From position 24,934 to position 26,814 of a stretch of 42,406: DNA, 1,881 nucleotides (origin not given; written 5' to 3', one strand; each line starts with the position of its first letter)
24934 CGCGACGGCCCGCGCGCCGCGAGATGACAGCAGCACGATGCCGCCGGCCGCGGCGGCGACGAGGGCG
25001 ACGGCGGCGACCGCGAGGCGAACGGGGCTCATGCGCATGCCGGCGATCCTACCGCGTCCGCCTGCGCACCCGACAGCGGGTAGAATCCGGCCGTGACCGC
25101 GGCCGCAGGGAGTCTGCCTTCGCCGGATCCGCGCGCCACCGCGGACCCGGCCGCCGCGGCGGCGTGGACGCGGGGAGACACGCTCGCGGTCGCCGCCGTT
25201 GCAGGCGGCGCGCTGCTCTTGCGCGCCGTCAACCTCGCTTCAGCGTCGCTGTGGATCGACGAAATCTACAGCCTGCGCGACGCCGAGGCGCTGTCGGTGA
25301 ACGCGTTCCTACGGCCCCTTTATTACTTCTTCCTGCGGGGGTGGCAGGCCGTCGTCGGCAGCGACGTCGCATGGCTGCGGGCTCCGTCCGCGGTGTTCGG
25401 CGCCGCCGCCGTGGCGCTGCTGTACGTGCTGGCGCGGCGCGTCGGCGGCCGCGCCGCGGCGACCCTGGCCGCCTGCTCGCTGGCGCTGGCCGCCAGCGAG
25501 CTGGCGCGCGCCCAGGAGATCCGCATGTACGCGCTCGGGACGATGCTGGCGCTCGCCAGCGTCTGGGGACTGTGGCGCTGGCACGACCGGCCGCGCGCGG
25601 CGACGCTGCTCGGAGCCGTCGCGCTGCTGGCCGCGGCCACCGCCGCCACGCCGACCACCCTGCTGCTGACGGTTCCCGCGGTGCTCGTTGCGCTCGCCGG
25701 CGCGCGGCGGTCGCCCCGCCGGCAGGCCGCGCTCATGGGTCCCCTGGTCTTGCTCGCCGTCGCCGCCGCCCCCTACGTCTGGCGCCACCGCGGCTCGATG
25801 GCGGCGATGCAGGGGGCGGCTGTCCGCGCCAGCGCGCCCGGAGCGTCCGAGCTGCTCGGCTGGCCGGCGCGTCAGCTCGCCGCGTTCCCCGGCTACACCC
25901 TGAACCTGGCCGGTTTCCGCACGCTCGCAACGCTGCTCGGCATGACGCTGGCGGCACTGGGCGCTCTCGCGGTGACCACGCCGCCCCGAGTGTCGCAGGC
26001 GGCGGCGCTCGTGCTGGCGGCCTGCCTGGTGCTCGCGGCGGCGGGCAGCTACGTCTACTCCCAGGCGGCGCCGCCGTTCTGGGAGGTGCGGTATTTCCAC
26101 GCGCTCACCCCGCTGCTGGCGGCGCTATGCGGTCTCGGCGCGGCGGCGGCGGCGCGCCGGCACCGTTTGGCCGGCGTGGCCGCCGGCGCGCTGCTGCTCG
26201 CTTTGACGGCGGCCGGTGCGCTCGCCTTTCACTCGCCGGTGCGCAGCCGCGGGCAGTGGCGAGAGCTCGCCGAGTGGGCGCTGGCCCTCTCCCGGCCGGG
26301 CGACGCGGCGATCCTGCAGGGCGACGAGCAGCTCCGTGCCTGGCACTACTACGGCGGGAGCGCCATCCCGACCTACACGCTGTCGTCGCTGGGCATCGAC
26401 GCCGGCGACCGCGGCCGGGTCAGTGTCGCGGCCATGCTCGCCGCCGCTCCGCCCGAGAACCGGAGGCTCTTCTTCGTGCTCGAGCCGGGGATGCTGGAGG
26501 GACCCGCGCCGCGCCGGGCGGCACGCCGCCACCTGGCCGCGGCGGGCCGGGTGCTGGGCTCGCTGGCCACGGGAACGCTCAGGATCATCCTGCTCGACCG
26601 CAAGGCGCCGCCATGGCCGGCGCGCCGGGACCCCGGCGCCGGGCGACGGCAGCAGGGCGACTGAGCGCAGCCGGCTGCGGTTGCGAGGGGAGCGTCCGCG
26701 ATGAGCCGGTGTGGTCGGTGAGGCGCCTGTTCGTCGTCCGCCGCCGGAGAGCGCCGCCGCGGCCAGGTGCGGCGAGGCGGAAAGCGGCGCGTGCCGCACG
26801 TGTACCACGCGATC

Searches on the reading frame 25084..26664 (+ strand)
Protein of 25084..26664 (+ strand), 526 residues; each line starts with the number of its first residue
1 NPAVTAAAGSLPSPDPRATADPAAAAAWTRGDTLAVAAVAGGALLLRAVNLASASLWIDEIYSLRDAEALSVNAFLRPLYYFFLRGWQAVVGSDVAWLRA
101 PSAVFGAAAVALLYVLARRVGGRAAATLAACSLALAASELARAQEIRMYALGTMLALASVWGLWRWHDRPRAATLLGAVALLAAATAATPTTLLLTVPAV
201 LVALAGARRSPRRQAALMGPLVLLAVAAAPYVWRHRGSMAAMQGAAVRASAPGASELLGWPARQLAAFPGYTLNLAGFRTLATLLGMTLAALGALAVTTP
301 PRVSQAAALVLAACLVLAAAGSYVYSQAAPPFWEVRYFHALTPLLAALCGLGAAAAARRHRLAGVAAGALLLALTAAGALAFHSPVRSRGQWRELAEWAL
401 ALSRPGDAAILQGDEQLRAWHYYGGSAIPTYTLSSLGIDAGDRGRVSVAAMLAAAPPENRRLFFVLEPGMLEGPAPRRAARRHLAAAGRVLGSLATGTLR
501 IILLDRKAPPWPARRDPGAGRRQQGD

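Call 43: search_protein_families(library=pfam, proteins=[window:25084-26664:+], max_evalue=0.0001)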
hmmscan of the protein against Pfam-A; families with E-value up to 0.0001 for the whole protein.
window:25084-26664:+ (526 aa): 1 family
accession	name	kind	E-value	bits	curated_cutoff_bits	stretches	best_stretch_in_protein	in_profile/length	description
PF13231.12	PMT_2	-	1.3e-09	38.9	26.1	1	78-233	4-160/160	Dolichyl-phosphate-mannose-protein mannosyltransferase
